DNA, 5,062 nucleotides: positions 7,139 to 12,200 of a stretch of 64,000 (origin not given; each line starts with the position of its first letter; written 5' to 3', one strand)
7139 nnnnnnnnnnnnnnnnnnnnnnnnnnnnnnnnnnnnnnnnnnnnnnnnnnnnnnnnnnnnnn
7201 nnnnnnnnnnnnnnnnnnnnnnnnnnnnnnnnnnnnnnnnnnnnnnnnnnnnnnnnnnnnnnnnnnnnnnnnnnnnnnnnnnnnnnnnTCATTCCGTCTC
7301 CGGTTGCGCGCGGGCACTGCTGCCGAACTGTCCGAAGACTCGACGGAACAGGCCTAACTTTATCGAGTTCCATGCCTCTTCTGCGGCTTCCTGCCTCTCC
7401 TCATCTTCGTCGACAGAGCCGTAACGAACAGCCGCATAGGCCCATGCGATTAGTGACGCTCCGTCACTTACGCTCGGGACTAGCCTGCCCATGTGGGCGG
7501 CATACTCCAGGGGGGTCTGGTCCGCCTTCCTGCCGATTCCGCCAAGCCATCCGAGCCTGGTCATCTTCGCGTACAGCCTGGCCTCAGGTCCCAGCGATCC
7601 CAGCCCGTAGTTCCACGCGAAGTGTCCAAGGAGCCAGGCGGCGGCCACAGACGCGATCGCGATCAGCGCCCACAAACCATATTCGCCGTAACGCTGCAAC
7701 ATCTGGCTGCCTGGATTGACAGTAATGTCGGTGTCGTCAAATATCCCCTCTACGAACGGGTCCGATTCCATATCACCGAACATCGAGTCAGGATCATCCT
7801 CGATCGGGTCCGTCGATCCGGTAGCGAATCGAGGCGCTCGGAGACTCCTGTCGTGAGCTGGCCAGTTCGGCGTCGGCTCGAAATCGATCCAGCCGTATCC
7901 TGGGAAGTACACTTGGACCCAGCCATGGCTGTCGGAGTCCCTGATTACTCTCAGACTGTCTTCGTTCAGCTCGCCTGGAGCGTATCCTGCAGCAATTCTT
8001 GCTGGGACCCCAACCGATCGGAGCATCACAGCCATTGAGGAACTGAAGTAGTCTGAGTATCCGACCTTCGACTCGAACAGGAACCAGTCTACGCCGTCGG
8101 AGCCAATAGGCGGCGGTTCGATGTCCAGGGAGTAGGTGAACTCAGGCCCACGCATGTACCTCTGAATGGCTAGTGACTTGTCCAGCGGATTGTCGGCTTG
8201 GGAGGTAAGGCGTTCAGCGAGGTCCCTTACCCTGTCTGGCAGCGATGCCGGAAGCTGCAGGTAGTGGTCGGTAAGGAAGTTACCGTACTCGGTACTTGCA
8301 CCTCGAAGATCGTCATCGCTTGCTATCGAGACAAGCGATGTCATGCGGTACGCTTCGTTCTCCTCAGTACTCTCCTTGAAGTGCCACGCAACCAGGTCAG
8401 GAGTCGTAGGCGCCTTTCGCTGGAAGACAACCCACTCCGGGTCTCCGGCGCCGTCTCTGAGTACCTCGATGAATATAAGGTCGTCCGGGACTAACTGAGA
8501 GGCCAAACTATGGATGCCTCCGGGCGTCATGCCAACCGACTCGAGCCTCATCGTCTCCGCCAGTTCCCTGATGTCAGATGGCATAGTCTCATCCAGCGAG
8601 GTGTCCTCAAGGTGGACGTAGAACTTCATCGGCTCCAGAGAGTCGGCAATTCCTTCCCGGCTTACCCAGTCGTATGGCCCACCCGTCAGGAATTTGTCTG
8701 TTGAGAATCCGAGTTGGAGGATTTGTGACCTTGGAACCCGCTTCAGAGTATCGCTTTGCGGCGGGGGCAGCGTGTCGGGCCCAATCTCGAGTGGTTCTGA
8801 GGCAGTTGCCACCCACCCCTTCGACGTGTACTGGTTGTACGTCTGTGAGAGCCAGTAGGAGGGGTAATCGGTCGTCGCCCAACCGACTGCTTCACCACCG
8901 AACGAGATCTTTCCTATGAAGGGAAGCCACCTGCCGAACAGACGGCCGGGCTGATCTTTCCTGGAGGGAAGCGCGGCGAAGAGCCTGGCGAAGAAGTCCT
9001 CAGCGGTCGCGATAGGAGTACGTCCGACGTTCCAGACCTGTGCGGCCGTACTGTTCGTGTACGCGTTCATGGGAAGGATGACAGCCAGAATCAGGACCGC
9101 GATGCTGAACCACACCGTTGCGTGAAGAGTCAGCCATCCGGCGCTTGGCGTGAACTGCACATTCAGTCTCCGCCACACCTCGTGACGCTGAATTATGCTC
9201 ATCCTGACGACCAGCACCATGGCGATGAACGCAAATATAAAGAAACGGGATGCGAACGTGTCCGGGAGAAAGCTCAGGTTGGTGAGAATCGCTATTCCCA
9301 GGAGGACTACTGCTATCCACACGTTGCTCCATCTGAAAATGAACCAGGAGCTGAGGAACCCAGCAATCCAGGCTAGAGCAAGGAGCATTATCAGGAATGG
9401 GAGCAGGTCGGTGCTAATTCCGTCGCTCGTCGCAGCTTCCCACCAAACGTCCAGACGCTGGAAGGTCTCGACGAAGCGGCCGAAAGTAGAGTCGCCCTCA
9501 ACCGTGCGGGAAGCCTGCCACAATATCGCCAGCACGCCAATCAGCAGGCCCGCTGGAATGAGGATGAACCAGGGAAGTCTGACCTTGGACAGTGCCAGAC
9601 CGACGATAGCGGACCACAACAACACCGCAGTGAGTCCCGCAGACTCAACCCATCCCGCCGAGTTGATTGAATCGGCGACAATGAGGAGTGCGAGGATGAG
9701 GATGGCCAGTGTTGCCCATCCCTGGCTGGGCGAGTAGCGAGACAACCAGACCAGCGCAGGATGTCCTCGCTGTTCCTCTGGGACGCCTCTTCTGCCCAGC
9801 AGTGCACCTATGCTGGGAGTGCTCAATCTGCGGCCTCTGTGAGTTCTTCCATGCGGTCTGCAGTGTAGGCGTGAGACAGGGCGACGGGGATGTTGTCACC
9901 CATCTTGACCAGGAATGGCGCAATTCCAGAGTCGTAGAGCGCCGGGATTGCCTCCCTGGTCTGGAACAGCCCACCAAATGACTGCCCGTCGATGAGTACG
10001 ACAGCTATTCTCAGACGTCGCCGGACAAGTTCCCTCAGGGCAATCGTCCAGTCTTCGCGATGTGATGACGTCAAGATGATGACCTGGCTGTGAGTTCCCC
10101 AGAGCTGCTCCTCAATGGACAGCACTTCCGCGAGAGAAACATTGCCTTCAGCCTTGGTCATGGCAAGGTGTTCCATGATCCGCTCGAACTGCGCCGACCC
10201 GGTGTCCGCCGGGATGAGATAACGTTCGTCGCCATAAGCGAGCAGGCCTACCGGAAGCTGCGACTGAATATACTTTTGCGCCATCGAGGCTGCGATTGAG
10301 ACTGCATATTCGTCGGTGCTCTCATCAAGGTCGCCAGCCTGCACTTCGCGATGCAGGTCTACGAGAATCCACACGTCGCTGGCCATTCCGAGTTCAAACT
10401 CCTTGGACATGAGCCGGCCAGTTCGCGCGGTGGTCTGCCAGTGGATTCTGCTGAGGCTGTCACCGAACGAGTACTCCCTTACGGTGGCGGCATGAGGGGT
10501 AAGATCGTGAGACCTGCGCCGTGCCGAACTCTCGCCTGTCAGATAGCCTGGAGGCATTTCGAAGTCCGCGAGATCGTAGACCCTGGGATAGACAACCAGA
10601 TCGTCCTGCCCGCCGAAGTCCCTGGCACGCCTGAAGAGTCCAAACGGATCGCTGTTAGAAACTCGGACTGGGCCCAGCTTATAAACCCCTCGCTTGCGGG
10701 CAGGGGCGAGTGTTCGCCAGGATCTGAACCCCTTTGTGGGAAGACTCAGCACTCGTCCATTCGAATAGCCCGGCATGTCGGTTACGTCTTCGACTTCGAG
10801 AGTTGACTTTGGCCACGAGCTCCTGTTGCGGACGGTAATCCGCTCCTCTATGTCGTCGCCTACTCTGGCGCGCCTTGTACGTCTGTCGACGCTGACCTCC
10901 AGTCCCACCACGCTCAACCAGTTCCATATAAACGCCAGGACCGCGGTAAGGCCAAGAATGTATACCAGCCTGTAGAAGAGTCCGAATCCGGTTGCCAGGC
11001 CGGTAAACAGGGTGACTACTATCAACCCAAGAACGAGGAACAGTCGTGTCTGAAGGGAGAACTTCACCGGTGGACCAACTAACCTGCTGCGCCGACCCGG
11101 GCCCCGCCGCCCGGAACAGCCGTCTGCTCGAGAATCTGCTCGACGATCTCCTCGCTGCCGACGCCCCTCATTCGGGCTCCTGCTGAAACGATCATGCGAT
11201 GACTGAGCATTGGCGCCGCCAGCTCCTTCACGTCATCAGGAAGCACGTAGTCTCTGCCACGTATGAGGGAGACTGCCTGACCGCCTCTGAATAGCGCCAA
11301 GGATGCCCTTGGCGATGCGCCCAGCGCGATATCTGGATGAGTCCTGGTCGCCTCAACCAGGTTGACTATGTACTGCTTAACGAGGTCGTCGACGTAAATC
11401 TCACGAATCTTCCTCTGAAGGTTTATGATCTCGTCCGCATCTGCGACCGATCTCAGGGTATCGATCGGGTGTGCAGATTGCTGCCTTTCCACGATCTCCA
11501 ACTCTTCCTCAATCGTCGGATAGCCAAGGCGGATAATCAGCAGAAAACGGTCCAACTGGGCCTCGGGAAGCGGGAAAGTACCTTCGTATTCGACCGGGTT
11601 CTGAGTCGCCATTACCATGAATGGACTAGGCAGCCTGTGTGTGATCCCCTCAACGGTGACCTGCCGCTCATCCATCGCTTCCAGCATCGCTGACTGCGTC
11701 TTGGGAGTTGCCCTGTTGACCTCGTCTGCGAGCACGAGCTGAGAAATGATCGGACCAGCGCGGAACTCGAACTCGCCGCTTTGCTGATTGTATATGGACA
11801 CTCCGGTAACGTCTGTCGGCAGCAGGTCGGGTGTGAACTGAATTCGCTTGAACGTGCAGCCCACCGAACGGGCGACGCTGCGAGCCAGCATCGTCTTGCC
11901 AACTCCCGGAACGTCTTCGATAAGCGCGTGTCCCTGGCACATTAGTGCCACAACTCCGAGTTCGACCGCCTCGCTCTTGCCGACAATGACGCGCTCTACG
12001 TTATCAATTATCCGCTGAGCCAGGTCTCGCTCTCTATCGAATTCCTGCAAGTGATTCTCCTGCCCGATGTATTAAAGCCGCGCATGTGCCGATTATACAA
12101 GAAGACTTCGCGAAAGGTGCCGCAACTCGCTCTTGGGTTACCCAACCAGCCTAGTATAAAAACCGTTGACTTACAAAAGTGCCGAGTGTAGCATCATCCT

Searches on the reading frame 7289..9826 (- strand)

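Call 38: search_protein_families(library=pfam, max_evalue=0.00001, proteins=[window:7289-9826:-])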
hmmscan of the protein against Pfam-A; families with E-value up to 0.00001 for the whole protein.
window:7289-9826:- (845 aa): 2 families
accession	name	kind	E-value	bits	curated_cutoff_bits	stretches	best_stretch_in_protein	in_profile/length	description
PF01841.26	Transglut_core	-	1e-22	80.9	23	1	534-651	1-108/108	Transglutaminase-like superfamily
PF13559.11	DUF4129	-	1.8e-09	38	24.8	1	752-819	2-68/69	Domain of unknown function (DUF4129)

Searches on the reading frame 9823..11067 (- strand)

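Call 38: search_protein_families(library=pfam, max_evalue=0.00001, proteins=[window:9823-11067:-])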
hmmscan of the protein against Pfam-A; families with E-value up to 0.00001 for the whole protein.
window:9823-11067:- (414 aa): 1 family
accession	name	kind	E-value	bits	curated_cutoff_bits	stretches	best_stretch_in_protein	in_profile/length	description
PF01882.25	DUF58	-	6.1e-22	78.3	23.4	1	196-360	2-170/216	Protein of unknown function DUF58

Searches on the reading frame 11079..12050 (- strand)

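Call 38: search_protein_families(library=pfam, max_evalue=0.00001, proteins=[window:11079-12050:-])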
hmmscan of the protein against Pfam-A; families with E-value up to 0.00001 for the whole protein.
window:11079-12050:- (323 aa): 6 families
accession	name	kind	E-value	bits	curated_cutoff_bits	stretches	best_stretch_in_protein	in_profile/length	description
PF07726.17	AAA_3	-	5.1e-65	217.7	27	1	41-171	1-131/131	ATPase family associated with various cellular activities (AAA)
PF17863.7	AAA_lid_2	-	1.2e-22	79.9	22.7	1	233-306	1-74/74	AAA lid domain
PF07728.20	AAA_5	-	1.6e-13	51.3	22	1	48-169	8-139/139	AAA domain (dynein-related subfamily)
PF20030.5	bpMoxR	-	2.3e-09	37.1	27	1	13-176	5-167/205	MoxR domain in the MoxR-vWA-beta-propeller ternary systems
PF00004.35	AAA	-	1.7e-06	29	21.2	1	48-152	7-111/131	ATPase family associated with various cellular activities (AAA)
PF00493.29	MCM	-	8.9e-06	25.4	23.3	0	41-154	59-175/224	MCM P-loop domain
